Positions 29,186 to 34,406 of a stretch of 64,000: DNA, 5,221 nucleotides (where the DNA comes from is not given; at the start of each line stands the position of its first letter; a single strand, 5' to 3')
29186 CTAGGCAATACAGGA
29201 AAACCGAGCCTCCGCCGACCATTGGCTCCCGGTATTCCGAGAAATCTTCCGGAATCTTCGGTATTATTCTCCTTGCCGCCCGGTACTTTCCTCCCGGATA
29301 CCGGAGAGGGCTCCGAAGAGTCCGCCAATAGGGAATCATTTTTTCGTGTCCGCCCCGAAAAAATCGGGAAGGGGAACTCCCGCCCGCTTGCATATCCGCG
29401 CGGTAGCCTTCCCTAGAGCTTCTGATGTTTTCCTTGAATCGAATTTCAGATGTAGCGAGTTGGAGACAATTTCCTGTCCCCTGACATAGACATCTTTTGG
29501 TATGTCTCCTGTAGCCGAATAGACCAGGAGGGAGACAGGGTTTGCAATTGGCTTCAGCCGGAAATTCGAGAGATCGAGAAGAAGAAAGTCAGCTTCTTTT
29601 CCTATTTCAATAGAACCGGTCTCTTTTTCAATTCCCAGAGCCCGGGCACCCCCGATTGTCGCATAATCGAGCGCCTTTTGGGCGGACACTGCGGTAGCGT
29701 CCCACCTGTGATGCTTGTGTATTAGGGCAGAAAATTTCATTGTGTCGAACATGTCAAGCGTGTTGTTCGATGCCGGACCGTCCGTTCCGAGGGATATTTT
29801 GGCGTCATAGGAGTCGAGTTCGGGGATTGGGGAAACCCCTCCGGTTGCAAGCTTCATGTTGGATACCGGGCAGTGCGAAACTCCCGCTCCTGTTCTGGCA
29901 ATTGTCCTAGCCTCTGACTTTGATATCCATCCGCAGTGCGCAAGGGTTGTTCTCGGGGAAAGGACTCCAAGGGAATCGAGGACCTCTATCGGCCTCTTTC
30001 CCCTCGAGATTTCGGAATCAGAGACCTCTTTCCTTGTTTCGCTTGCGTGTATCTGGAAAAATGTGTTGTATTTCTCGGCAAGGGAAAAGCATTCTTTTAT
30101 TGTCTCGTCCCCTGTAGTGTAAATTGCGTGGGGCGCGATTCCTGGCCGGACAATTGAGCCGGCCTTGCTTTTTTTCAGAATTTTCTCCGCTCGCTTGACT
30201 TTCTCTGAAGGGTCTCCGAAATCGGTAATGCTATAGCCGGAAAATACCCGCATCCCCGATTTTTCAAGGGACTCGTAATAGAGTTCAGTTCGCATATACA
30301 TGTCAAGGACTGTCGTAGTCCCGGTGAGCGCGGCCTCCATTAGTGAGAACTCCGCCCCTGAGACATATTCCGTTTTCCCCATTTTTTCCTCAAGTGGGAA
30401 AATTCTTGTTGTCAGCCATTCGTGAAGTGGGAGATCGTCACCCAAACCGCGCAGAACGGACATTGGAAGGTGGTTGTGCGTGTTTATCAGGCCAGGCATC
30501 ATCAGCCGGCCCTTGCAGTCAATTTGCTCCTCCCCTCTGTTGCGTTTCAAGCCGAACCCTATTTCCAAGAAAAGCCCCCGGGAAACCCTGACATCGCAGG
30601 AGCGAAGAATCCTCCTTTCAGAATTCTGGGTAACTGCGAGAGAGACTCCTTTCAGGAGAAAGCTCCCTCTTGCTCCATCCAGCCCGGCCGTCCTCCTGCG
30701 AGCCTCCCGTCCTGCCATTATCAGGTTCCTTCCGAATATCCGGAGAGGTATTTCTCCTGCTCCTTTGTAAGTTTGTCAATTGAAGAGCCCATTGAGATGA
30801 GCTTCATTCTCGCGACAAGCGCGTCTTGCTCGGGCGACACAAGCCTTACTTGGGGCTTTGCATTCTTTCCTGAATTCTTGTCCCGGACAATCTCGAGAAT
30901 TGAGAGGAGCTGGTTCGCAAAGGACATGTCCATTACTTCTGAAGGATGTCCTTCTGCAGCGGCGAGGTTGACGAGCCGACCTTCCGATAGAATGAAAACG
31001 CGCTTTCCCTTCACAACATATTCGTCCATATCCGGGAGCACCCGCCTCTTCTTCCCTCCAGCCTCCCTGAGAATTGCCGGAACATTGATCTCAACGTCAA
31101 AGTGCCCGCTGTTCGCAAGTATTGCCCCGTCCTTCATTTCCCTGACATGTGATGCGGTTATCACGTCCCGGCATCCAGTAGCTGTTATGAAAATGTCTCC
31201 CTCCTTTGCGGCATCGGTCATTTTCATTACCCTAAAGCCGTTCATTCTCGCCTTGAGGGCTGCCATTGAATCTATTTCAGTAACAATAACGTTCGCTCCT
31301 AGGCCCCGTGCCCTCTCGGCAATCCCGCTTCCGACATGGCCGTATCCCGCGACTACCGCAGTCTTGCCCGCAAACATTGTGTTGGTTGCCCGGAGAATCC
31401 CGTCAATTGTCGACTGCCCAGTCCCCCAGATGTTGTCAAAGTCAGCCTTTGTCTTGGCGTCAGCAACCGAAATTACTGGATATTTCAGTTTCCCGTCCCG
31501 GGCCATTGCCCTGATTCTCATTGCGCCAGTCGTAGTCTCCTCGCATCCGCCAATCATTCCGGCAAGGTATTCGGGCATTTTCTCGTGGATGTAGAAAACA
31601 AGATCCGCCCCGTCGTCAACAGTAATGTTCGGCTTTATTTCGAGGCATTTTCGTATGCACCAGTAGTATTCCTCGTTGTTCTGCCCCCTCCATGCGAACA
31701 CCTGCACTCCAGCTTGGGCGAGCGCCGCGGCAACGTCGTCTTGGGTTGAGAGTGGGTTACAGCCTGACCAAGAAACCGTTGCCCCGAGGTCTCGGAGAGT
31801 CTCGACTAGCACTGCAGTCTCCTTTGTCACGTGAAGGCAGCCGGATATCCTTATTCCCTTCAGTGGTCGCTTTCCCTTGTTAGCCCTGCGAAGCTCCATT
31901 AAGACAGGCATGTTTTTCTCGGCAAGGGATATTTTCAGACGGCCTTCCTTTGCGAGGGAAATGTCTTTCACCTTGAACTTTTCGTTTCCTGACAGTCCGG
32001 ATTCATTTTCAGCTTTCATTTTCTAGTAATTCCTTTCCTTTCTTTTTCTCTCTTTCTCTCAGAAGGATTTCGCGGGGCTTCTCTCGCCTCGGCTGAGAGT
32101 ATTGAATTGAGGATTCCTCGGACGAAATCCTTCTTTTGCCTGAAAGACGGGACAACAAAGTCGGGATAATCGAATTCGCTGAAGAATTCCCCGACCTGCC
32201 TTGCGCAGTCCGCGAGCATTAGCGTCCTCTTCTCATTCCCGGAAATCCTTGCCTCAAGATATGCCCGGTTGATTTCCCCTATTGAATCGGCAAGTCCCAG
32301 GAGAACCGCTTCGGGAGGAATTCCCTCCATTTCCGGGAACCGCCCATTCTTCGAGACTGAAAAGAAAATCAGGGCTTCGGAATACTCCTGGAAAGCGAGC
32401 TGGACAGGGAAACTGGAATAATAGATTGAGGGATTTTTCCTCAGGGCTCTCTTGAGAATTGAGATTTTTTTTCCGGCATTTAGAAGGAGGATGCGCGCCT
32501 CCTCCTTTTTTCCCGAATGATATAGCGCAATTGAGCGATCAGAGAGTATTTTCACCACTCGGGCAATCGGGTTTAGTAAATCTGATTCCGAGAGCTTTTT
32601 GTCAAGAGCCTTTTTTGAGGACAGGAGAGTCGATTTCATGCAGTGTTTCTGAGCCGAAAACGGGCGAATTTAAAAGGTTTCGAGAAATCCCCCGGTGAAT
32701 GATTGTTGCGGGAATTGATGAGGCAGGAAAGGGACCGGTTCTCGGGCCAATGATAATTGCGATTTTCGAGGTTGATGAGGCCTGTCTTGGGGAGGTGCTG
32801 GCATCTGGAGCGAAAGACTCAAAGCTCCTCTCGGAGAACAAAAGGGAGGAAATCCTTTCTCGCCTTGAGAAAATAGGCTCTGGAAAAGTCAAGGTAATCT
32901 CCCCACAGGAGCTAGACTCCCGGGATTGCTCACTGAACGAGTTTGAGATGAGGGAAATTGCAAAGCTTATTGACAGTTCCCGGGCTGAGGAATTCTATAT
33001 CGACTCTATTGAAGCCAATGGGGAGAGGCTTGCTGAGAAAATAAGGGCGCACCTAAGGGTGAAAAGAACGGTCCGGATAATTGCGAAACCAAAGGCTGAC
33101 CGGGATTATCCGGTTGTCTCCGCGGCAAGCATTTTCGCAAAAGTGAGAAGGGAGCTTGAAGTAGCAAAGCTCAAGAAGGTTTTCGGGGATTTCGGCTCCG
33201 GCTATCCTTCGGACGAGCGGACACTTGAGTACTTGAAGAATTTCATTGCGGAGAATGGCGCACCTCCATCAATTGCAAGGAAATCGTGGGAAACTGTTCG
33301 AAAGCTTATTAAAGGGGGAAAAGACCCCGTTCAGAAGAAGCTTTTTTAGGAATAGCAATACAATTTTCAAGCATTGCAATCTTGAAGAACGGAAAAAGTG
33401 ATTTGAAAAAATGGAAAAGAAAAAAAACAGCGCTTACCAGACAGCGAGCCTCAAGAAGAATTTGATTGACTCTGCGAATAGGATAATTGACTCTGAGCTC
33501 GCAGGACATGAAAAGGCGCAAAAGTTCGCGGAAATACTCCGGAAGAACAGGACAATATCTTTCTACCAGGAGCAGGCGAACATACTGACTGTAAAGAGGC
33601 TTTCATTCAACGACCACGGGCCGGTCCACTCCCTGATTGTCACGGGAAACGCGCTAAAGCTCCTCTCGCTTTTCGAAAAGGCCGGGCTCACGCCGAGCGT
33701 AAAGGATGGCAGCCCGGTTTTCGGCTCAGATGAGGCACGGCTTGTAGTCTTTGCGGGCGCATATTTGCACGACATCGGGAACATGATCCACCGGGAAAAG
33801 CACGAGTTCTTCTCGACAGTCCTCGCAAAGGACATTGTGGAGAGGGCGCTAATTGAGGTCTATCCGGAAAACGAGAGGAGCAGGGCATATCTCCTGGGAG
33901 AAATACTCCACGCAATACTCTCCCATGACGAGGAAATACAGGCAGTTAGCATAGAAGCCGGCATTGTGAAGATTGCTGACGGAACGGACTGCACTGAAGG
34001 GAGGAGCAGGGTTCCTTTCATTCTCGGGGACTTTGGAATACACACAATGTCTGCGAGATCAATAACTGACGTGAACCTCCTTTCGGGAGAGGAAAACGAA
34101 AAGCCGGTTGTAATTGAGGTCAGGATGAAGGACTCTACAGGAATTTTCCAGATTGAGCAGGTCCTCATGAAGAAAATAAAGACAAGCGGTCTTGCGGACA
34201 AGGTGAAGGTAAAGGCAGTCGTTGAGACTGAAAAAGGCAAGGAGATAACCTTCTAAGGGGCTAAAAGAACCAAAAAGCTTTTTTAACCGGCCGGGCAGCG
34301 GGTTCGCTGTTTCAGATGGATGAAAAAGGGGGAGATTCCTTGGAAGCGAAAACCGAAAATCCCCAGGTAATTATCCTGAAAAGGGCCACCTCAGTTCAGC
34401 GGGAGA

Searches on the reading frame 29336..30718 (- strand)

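Call 17: search_protein_families(library=pfam, proteins=[window:29336-30718:-], max_evalue=0.001)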
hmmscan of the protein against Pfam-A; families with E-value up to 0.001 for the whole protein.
window:29336-30718:- (460 aa): 2 families
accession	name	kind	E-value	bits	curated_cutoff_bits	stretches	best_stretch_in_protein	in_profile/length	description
PF01979.26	Amidohydro_1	-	1.1e-68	232.4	25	1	73-415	2-343/345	Amidohydrolase family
PF07969.17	Amidohydro_3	-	2.8e-21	77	29.7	1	203-393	260-456/472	Amidohydrolase family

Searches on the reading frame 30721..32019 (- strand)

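Call 17: search_protein_families(library=pfam, proteins=[window:30721-32019:-], max_evalue=0.001)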
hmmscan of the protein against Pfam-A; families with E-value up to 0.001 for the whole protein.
window:30721-32019:- (432 aa): 6 families
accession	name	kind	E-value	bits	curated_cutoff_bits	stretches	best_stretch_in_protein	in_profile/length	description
PF05221.23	AdoHcyase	-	8.9e-77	258.6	25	2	14-147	1-139/299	S-adenosyl-L-homocysteine hydrolase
PF00670.27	AdoHcyase_NAD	-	9.3e-55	185.6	27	1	196-356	1-161/162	S-adenosyl-L-homocysteine hydrolase, NAD binding domain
PF02826.25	2-Hacid_dh_C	-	1.2e-09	38.3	25.1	1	214-305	32-127/178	D-isomer specific 2-hydroxyacid dehydrogenase, NAD binding domain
PF07991.19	KARI_N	-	1.5e-07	31.6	20.6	1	217-312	3-102/165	Acetohydroxy acid isomeroreductase, NADPH-binding domain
PF00208.27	ELFV_dehydrog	-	2.2e-05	24.7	23.4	1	205-315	18-118/241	Glutamate/Leucine/Phenylalanine/Valine dehydrogenase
PF03807.23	F420_oxidored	-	0.00049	21.1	21.6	0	221-286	3-72/94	NADP oxidoreductase coenzyme F420-dependent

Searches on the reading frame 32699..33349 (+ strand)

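Call 17: search_protein_families(library=pfam, proteins=[window:32699-33349:+], max_evalue=0.001)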
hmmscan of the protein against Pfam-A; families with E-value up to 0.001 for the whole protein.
window:32699-33349:+ (216 aa): 1 family
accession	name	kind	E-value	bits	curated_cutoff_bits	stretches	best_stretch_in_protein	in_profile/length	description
PF01351.25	RNase_HII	-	1.4e-40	139.8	25.8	1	4-200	1-199/199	Ribonuclease HII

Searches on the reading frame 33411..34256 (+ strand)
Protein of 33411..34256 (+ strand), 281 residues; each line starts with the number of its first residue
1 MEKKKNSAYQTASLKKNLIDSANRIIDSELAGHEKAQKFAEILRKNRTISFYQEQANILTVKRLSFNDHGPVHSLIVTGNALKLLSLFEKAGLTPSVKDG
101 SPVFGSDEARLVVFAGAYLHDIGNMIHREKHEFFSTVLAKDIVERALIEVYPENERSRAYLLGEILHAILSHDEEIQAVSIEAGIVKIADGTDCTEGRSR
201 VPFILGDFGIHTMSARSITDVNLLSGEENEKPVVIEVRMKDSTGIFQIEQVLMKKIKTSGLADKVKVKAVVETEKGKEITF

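Call 17: search_protein_families(library=pfam, proteins=[window:33411-34256:+], max_evalue=0.001)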
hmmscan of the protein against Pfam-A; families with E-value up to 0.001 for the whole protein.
window:33411-34256:+ (281 aa): 1 family
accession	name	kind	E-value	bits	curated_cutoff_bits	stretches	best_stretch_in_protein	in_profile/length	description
PF01966.28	HD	-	7.1e-08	33.2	22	1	92-192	20-113/116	HD domain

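Call 30: search_protein_families(library=pfam, proteins=[window:33411-34256:+], max_evalue=10)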
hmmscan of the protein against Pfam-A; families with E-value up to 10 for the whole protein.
window:33411-34256:+ (281 aa): 2 families
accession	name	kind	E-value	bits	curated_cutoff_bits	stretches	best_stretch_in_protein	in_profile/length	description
PF01966.28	HD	-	7.1e-08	33.2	22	1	92-192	20-113/116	HD domain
PF17657.6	DNA_pol3_finger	-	0.022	14.5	22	1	219-256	18-55/166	Bacterial DNA polymerase III alpha subunit finger domain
